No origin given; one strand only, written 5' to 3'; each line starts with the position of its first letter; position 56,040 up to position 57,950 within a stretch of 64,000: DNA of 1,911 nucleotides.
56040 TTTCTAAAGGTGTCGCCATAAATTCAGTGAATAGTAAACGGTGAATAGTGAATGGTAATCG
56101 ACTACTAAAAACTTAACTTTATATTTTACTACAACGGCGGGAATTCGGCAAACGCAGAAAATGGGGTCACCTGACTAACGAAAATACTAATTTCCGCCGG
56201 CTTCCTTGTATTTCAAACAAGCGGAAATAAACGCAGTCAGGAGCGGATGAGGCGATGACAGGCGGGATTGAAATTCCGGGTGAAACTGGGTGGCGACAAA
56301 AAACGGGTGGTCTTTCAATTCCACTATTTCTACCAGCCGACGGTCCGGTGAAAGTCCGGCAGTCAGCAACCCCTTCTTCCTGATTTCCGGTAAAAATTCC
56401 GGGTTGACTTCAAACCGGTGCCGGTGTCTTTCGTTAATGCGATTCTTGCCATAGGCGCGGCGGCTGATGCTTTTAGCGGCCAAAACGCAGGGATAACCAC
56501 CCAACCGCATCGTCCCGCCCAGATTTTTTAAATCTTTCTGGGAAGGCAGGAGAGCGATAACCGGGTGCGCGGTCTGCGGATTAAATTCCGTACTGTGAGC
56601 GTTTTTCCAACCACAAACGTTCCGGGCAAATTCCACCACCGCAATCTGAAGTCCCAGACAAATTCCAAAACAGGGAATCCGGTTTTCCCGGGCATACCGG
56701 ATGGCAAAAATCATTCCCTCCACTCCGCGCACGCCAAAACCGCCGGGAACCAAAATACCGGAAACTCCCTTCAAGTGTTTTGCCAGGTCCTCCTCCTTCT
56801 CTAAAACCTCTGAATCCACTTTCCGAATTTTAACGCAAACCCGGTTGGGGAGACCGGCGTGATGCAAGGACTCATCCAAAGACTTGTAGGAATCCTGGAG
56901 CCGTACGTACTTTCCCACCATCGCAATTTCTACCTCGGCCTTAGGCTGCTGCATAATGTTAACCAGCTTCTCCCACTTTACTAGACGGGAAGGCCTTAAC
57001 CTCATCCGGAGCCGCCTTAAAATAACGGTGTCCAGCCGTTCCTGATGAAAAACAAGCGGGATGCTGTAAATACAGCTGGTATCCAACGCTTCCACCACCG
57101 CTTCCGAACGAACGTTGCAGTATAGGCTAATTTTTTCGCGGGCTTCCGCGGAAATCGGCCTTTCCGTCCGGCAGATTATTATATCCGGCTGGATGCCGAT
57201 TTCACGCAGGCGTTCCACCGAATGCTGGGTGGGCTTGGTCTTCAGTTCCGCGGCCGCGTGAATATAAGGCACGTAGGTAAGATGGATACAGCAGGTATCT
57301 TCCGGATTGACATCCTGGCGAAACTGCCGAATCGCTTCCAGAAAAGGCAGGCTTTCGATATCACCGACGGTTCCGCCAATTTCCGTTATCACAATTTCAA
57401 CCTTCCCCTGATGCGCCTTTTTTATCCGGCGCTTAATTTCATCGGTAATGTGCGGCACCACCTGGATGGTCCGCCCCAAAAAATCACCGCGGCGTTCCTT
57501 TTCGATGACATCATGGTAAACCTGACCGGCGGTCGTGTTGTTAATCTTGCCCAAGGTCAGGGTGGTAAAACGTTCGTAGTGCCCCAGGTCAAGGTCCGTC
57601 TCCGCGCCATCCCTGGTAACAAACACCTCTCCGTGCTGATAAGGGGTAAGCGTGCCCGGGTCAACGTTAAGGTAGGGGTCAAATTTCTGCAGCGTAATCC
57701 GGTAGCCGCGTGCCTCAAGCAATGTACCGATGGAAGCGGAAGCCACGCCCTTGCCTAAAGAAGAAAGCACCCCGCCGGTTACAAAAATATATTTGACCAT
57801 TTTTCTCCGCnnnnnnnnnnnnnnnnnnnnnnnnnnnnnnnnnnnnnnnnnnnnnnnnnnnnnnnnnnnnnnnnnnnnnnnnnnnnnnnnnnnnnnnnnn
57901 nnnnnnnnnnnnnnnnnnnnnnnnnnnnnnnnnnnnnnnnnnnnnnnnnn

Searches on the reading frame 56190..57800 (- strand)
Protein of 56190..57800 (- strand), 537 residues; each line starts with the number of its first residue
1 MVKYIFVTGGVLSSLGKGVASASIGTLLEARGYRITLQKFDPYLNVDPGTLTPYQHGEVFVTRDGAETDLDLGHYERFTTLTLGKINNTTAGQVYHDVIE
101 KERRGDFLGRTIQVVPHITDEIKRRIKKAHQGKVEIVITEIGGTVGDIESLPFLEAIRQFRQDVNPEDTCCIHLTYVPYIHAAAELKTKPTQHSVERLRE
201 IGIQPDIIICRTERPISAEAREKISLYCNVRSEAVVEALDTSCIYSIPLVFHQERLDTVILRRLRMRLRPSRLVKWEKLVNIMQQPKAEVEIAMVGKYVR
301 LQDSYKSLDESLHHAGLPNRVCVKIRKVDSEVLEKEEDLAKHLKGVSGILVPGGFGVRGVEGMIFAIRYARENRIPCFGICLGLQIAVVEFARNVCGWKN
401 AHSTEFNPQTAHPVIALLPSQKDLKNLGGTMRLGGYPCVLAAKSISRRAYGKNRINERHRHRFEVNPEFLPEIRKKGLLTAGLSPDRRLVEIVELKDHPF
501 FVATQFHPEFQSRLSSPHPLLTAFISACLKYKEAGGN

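Call 68: list_cluster_members(proteins=[window:56190-57800:-, window:54289-56058:-, window:49634-50932:-, window:32048-33550:-, window:62701-63909:-, window:24595-25752:+])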
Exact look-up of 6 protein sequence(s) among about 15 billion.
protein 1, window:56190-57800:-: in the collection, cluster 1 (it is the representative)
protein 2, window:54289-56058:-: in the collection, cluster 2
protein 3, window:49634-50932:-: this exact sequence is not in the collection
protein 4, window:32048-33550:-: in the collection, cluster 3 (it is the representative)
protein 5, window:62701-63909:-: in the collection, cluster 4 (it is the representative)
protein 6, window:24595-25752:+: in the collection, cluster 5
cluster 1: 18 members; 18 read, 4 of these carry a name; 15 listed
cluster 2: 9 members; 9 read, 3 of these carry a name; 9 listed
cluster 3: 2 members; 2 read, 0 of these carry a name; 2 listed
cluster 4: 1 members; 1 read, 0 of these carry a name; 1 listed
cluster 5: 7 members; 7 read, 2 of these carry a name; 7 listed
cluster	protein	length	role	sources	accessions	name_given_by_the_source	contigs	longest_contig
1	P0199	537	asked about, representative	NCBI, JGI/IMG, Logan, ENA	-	-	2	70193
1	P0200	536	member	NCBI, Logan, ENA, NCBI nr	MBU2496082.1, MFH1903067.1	MAG: CTP synthase [Candidatus Omnitrophota bacterium] | CTP synthase [Candidatus Omnitrophota bacterium]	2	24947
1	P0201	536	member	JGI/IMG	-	CTP synthase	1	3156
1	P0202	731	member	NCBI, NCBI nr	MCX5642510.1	MAG: CTP synthase, partial [Candidatus Omnitrophica bacterium] | CTP synthase [Candidatus Omnitrophota bacterium]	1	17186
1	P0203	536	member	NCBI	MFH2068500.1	MAG: CTP synthase [Candidatus Omnitrophota bacterium]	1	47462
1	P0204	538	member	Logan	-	-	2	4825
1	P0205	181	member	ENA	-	-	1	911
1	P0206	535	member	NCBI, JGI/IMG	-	-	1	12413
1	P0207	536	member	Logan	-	-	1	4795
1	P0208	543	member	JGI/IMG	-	-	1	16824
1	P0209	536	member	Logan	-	-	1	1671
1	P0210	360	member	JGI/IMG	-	-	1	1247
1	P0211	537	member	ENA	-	-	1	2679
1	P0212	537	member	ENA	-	-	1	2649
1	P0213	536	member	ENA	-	-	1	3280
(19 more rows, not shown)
